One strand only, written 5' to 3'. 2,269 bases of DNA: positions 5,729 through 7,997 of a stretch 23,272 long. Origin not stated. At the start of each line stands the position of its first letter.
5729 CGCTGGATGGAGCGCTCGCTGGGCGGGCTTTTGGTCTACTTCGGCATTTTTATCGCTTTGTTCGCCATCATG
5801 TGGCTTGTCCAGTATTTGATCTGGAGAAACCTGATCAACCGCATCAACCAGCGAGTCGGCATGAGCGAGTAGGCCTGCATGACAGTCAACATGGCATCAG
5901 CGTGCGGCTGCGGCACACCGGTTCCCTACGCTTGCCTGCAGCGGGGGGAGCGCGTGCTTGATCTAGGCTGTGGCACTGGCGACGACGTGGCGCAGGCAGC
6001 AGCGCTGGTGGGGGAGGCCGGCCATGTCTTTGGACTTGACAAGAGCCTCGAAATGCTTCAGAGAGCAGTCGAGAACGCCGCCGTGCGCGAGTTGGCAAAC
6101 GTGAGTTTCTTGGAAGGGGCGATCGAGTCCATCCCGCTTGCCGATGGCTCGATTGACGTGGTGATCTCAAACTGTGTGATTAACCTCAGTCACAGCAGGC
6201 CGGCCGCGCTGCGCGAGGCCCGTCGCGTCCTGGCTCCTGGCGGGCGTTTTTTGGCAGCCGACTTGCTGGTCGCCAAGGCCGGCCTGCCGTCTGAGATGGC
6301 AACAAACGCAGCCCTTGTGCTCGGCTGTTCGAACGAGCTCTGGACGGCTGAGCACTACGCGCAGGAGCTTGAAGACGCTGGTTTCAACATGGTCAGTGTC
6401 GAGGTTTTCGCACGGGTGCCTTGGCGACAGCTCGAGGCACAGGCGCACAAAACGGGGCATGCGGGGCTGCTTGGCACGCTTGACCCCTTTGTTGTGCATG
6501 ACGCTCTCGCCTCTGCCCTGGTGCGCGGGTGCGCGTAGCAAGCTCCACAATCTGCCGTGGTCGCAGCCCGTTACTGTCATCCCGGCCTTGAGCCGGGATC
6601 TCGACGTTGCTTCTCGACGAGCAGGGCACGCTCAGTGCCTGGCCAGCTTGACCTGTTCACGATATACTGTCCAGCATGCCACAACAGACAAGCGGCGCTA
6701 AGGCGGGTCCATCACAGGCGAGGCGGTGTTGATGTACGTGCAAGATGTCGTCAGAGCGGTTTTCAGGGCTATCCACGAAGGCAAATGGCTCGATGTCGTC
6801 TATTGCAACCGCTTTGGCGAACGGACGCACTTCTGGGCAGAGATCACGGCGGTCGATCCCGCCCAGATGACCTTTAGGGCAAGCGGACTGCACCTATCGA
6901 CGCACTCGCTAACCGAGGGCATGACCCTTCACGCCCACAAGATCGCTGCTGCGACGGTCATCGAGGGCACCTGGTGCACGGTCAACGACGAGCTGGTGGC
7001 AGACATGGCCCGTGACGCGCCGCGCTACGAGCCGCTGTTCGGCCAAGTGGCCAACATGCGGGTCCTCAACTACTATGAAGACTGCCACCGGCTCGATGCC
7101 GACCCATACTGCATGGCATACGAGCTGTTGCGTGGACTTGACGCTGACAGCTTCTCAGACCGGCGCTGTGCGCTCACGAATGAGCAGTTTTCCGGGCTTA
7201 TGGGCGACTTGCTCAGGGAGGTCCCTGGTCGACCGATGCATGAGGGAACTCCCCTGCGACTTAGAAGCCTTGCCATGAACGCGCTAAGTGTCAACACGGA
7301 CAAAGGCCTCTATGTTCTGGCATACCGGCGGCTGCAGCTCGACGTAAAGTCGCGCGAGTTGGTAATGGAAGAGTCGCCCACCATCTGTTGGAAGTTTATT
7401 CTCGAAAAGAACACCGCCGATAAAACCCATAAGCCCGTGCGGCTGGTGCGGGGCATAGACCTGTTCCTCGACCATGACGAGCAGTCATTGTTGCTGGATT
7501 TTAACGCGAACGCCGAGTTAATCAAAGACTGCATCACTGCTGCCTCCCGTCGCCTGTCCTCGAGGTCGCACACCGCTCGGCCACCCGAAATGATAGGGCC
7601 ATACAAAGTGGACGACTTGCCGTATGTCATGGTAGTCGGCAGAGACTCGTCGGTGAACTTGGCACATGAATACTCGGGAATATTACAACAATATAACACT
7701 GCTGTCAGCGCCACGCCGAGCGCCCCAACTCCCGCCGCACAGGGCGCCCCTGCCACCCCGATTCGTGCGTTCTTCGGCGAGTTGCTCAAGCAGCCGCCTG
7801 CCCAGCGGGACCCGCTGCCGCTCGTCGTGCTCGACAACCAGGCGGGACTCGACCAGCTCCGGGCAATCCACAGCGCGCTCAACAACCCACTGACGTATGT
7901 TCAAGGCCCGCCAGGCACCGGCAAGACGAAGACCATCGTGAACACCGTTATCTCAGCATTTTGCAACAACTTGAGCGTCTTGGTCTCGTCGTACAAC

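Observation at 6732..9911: Orphan 1060-aa protein fusing an unknown N-terminal domain, an Upf1-like SF1B helicase and a C-terminal DUF2726 nuclease fold: candidate single-gene defence system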

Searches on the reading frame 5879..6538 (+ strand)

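Call 6: search_protein_families(library=pfam, proteins=[window:5879-6538:+], max_evalue=0.001)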
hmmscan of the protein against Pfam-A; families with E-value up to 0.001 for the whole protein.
window:5879-6538:+ (219 aa): 11 families
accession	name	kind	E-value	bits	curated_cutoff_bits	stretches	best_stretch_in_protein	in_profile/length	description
PF13847.12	Methyltransf_31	-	4.1e-33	114.6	27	1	22-168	3-145/145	Methyltransferase domain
PF13649.12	Methyltransf_25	-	3.4e-23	82.6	27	1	26-122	1-97/97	Methyltransferase domain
PF08241.18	Methyltransf_11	-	4.9e-22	78.8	21.2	1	27-125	1-94/95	Methyltransferase domain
PF01209.24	Ubie_methyltran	-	1e-17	64.7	20.1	1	18-126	43-151/233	ubiE/COQ5 methyltransferase family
PF08242.18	Methyltransf_12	-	1.1e-14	55.4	30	1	27-124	1-98/98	Methyltransferase domain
PF13489.12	Methyltransf_23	-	2.6e-14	53.7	27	1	20-174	20-164/164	Methyltransferase domain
PF01135.25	PCMT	-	7.7e-08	32.8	20.3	1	17-80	68-131/210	Protein-L-isoaspartate(D-aspartate) O-methyltransferase (PCMT)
PF05175.20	MTS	-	9.7e-07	29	23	1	22-138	31-146/170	Methyltransferase small domain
PF06325.19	PrmA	-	5.5e-06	26.5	22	1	20-133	159-265/296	Ribosomal protein L11 methyltransferase (PrmA)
PF05148.21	Methyltransf_8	-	2.3e-05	24.8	27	1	80-128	111-158/219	Hypothetical methyltransferase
PF01728.25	FtsJ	-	8.7e-05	22.9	24.1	1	19-105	18-105/181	FtsJ-like methyltransferase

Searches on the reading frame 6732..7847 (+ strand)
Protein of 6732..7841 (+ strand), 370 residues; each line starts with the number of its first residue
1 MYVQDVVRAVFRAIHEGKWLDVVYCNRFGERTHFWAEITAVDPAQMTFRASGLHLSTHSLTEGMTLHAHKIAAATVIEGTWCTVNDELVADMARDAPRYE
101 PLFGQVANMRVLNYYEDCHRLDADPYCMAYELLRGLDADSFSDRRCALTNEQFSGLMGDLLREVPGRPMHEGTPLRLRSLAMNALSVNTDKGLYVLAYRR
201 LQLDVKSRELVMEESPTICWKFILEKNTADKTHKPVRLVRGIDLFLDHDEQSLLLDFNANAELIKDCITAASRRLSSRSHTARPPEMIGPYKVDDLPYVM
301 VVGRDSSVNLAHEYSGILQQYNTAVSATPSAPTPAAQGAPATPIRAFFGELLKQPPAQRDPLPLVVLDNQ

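Call 10: search_solved_structures(query=window:6732-7841:+, max_evalue=10)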
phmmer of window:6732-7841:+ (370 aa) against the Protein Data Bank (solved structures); distinct sequences matched with E-value up to 10: 3.
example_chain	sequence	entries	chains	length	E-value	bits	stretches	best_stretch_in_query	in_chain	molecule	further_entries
9h3g_BB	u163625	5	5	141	0.8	11.9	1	197-265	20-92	Small ribosomal subunit protein eS17w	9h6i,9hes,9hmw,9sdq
7qiy_I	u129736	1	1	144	0.96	11.6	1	197-269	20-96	40S ribosomal protein S17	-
7qix_K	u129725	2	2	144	1.3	11.2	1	197-269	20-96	40S ribosomal protein S17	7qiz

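Call 33: predict_structure(alignment_id=A2)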
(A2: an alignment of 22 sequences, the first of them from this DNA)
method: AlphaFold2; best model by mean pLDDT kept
length: 372 residues; sequences in the alignment: 22
mean_pLDDT: 76.3   pTM: 0.73
mean pLDDT of the five models: 76.3, 75.4, 75.2, 73.7, 71.5
residues with pLDDT >= 90: 134; 70-90: 105; 50-70: 89; < 50: 44
segments of 3 or more residues with pLDDT < 50: 165-168, 331-343, 348-372
pLDDT, mean of each block of 10 residues (from residue 1): 77 90 92 94 95 90 94 89 92 89 69 56 60 84 93 86 54 70 91 88 94 90 68 72 87 92 94 72 60 91 70 62 58 45 48 42 37 34
secondary structure, 60 per line:
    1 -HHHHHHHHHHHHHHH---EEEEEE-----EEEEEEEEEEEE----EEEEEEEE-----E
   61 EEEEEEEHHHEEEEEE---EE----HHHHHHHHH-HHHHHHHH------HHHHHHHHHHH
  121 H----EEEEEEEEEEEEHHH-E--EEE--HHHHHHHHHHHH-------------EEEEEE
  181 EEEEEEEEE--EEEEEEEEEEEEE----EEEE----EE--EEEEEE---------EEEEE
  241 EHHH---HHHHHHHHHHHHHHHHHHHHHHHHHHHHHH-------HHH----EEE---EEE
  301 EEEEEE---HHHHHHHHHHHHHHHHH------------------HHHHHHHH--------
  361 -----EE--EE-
elements in order: H2-16 E20-25 E31-42 E47-54 E60-67 E71-76 H86-94 H96-103 H110-121 E126-137 E145-147 H150-161 E175-189 E192-204 E209-212 E221-226 E236-241 H248-277 E292-294 E298-306 H310-326 H345-352

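Call 62: search_protein_representatives(alignment_id=A2)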
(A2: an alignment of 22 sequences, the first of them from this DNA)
Query: 22 sequences, 325 profile positions. Proteins with E-value up to 0.001 (for the whole library): 578; up to 1e-10: 415; up to 1e-30: 193. The best 150 are listed.
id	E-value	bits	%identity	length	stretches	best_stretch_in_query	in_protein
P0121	1.0e-143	495.0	-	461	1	1-325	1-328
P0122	1.5e-138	478.1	-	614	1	1-325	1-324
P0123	1.7e-137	474.6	-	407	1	1-325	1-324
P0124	1.9e-130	451.4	-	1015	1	1-325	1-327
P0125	2.9e-130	450.8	-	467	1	1-325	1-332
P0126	1.2e-120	419.2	-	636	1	1-325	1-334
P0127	2.9e-118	411.4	-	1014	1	3-325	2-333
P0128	3.2e-118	411.2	-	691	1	1-325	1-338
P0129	2.1e-116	405.3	-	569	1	1-325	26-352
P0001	2.8e-115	401.6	-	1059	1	2-324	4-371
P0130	2.5e-114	398.5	-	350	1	1-325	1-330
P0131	1.7e-112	392.5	-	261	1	1-256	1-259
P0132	2.6e-103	362.2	-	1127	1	1-325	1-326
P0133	3.9e-99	348.5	-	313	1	1-311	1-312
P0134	4.0e-97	341.9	-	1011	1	1-325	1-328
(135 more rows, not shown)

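Call 82: fold_search(model_id=the predicted structure, library=pdb)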
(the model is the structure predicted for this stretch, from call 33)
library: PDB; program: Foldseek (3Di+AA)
matches with E <= 10: 534; with E <= 0.001: 0
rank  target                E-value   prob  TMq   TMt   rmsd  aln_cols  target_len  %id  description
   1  7qfz_C                2.4e-03  1.00  0.17  0.21   5.3        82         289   15  BrxR, a WYL-domain containing transcriptional regulator (released 2022-05-18)
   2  7qfz_G                3.9e-03  1.00  0.17  0.21   5.3        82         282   15  BrxR, a WYL-domain containing transcriptional regulator (released 2022-05-18)
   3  7qfz_B                4.2e-03  1.00  0.16  0.20   5.4        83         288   17  BrxR, a WYL-domain containing transcriptional regulator (released 2022-05-18)
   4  7qfz_H                4.4e-03  1.00  0.16  0.22   5.4        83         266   17  BrxR, a WYL-domain containing transcriptional regulator (released 2022-05-18)
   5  7qfz_A                5.9e-03  1.00  0.16  0.20   5.4        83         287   17  BrxR, a WYL-domain containing transcriptional regulator (released 2022-05-18)
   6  7qfz_D                1.0e-02  1.00  0.16  0.20   5.4        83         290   17  BrxR, a WYL-domain containing transcriptional regulator (released 2022-05-18)
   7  7qfz_E                1.2e-02  1.00  0.17  0.21   5.3        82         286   15  BrxR, a WYL-domain containing transcriptional regulator (released 2022-05-18)
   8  7t8l_B                1.4e-02  1.00  0.17  0.23   3.7        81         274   12  BrxR from Acinetobacter BREX type I phage restriction system (released 2022-05-18)
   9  7t8l_A                1.5e-02  1.00  0.16  0.21   3.6        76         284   13  BrxR from Acinetobacter BREX type I phage restriction system (released 2022-05-18)
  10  7tb5                  1.6e-02  1.00  0.17  0.23   2.9        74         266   15  Structure of P. aeruginosa PA17 CapW (released 2022-01-19)
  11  4f7u_H                1.6e-02  0.99  0.15  0.55   3.3        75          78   17  The 6S snRNP assembly intermediate (released 2013-01-30)
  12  6sj9_B                1.8e-02  1.00  0.17  0.10   3.3        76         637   16  Proteasome accessory factor B/C (PafBC) of Arthrobacter aurescens (released 2019-10-16)
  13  7t8k_B                1.8e-02  0.99  0.16  0.21   3.7        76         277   13  BrxR from Acinetobacter BREX type I phage restriction system bound to DNA (released 2022-05-18)
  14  6sj9_A                2.0e-02  1.00  0.17  0.10   3.3        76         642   16  Proteasome accessory factor B/C (PafBC) of Arthrobacter aurescens (released 2019-10-16)
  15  9fnd_X                2.2e-02  0.99  0.19  0.21   6.4        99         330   21  Transcriptional activator PafBC bound to mycobacterial RNA polymerase (released 2025-02-12)
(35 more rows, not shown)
